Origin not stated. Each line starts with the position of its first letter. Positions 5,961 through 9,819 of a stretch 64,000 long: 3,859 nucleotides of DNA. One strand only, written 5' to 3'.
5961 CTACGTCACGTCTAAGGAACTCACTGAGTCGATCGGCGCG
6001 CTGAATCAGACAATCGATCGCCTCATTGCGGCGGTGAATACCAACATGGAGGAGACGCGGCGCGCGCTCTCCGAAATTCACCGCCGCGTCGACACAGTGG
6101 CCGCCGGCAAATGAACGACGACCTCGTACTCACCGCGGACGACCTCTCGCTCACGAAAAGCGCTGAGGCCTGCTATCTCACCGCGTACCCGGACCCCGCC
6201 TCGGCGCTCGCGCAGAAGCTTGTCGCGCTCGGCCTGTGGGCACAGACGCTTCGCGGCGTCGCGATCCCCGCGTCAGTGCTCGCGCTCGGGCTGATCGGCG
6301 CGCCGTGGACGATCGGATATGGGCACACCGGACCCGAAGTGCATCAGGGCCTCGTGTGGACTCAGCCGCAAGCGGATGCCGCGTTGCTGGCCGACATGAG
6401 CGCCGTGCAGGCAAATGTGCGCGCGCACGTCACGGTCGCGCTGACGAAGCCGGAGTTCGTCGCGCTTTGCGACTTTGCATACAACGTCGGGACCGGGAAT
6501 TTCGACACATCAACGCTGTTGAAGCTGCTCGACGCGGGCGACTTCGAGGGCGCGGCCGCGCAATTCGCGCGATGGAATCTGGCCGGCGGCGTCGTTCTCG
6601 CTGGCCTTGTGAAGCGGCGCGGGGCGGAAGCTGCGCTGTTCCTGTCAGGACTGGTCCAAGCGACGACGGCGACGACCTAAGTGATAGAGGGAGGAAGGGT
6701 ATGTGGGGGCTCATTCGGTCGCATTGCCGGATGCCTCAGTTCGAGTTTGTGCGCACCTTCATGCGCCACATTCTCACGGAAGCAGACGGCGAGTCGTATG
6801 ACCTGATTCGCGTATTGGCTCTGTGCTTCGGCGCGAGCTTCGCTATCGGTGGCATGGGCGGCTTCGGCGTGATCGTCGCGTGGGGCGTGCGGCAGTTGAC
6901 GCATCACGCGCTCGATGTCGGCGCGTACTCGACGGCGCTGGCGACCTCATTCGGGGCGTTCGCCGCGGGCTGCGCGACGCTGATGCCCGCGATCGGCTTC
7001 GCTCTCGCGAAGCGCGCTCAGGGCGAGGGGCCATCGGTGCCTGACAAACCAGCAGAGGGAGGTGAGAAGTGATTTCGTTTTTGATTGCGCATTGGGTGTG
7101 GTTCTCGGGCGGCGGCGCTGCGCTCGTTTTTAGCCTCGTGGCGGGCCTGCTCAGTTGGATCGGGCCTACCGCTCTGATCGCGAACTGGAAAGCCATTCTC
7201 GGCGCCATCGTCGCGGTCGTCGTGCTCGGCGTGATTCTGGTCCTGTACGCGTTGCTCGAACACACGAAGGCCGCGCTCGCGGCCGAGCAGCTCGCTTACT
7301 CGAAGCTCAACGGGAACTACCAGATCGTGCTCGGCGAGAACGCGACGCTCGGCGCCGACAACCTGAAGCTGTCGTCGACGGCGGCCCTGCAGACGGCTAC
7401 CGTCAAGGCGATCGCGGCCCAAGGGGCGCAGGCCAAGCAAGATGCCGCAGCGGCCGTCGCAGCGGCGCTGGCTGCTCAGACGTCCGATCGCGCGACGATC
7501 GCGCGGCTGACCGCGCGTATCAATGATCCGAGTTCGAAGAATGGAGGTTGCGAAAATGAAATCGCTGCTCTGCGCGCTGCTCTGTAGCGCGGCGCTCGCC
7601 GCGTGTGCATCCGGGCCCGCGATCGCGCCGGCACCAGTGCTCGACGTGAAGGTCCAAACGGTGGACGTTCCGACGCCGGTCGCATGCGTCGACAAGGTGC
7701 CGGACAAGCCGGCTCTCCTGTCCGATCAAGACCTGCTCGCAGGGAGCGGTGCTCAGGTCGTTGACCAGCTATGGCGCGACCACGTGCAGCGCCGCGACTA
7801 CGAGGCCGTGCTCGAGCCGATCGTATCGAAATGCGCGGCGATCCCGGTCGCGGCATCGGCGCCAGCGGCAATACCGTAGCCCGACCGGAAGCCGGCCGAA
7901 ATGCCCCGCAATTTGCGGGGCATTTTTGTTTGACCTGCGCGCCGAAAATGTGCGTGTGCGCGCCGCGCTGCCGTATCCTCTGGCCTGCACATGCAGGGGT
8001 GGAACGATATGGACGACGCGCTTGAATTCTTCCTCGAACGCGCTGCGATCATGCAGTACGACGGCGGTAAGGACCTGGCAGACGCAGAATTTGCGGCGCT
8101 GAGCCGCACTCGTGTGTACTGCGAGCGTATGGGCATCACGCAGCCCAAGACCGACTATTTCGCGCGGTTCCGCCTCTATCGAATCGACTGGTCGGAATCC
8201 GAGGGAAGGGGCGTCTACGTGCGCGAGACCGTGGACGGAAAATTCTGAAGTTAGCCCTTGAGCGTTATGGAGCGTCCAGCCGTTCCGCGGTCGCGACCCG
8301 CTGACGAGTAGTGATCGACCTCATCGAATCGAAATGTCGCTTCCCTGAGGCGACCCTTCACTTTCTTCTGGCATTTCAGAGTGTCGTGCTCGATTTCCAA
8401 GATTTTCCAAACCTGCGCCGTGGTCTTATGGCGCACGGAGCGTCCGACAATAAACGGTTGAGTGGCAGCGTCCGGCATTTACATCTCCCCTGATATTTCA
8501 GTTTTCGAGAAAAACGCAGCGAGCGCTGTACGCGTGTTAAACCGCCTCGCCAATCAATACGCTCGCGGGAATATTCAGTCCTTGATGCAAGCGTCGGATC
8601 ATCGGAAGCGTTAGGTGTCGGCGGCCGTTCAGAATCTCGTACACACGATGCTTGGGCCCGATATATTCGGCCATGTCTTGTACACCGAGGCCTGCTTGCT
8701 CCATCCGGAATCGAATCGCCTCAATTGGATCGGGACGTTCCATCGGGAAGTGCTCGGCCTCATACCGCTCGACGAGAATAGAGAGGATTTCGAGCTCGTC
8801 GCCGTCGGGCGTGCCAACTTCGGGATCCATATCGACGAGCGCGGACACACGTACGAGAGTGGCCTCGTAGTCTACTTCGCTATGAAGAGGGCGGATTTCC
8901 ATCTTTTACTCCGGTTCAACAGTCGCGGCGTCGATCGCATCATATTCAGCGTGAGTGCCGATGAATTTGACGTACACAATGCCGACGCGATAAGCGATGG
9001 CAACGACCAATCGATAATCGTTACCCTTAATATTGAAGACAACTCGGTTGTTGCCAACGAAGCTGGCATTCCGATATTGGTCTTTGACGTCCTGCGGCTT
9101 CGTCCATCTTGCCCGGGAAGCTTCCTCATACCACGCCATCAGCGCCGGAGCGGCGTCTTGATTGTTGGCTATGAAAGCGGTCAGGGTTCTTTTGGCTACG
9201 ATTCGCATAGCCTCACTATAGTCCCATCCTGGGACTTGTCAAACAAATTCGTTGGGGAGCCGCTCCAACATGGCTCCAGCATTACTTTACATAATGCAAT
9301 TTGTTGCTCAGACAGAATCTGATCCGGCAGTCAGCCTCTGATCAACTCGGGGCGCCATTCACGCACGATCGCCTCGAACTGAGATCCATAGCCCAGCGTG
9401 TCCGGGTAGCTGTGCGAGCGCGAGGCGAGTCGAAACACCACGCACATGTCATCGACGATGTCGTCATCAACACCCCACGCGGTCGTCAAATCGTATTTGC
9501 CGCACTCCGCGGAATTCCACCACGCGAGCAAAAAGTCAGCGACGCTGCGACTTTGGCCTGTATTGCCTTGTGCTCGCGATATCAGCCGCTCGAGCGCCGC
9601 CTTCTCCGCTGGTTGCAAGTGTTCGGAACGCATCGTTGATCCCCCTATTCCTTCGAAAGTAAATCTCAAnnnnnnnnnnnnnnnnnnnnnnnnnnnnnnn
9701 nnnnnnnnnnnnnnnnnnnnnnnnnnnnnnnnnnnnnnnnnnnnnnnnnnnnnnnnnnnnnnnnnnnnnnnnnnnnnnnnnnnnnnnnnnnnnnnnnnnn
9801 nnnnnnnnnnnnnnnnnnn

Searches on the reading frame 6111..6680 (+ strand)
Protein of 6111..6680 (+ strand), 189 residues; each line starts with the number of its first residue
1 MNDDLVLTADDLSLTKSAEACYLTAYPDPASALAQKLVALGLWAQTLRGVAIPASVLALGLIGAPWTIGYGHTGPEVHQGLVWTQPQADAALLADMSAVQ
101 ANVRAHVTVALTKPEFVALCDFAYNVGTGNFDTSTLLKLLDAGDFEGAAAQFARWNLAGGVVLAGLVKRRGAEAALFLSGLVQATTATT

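Call 18: search_protein_families(library=phrogs, proteins=[window:6111-6680:+], max_evalue=0.001)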
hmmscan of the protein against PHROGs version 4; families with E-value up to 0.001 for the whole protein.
window:6111-6680:+ (189 aa): 5 families
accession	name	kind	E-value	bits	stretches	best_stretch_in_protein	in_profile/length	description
phrog_7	-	lysis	6.3e-48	164.5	1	64-188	578-706/873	endolysin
phrog_10457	-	lysis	7e-21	75.2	1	84-179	4-95/95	endolysin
phrog_33083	-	lysis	2.3e-20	73.7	1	66-177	29-140/456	endolysin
phrog_7910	-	lysis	1.1e-16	62.2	1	89-180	3-94/96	endolysin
phrog_28234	-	lysis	1.5e-12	48.3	1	63-179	96-221/372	endolysin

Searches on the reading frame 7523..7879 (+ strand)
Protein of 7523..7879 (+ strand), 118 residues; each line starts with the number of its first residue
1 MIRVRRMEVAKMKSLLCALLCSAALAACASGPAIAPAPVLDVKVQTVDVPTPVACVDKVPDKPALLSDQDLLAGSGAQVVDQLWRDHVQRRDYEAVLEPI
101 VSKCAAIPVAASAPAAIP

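Call 18: search_protein_families(library=phrogs, proteins=[window:7523-7879:+], max_evalue=0.001)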
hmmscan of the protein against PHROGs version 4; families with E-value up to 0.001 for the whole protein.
window:7523-7879:+ (118 aa): 2 families
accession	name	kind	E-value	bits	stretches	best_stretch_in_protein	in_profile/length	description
phrog_2291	-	unknown function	0.00018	22.2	1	12-64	2-47/81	-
phrog_456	-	lysis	0.00018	22.1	1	6-60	4-49/102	Rz-like spanin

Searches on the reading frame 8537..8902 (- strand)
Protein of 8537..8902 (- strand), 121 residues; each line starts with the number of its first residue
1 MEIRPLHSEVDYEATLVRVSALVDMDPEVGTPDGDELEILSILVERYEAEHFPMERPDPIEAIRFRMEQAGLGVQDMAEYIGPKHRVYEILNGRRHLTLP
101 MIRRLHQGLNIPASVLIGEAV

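Call 5: search_protein_families(library=pfam, proteins=[window:8537-8902:-], max_evalue=0.01)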
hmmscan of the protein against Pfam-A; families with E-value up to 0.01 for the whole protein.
window:8537-8902:- (121 aa): 1 family
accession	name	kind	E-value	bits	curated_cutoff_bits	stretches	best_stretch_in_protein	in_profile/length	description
PF01381.28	HTH_3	-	0.0012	19.3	23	1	64-114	2-53/55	Helix-turn-helix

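Call 94: search_protein_families(library=ncbifam, proteins=[window:8537-8902:-], max_evalue=0.001)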
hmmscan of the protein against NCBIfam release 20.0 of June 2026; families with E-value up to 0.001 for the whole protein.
window:8537-8902:- (121 aa): 0 families

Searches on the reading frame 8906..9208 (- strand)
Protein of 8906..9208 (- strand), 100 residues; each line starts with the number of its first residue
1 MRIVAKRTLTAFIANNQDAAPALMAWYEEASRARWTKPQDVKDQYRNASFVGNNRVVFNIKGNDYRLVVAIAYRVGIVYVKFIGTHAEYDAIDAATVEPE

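Call 5: search_protein_families(library=pfam, proteins=[window:8906-9208:-], max_evalue=0.01)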
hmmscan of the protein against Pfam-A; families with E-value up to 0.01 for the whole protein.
window:8906-9208:- (100 aa): 1 family
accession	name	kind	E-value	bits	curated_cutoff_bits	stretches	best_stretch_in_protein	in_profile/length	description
PF09907.15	HigB_toxin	-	1.3e-33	115.5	27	1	21-92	3-74/74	HigB_toxin, RelE-like toxic component of a toxin-antitoxin system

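Call 94: search_protein_families(library=ncbifam, proteins=[window:8906-9208:-], max_evalue=0.001)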
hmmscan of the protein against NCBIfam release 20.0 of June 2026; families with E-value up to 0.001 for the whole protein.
window:8906-9208:- (100 aa): 0 families

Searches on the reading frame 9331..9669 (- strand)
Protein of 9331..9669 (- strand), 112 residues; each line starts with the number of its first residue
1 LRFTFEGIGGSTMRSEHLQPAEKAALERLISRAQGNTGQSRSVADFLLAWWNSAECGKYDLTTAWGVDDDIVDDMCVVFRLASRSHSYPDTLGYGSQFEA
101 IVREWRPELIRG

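Call 5: search_protein_families(library=pfam, proteins=[window:9331-9669:-], max_evalue=0.01)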
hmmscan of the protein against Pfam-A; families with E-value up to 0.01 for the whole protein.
window:9331-9669:- (112 aa): 1 family
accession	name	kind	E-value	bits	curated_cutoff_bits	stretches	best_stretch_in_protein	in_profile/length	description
PF24720.1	DUF7673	-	1e-31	109.2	27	1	24-106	2-85/85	Family of unknown function (DUF7673)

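Call 57: search_protein_families(library=phrogs, proteins=[window:9331-9669:-], max_evalue=0.01)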
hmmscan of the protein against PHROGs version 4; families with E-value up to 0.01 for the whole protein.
window:9331-9669:- (112 aa): 1 family
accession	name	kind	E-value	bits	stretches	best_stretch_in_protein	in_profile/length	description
phrog_6694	-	unknown function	4.6e-10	40.7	1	8-87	12-90/117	-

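Call 94: search_protein_families(library=ncbifam, proteins=[window:9331-9669:-], max_evalue=0.001)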
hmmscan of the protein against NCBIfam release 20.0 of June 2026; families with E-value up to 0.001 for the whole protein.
window:9331-9669:- (112 aa): 0 families
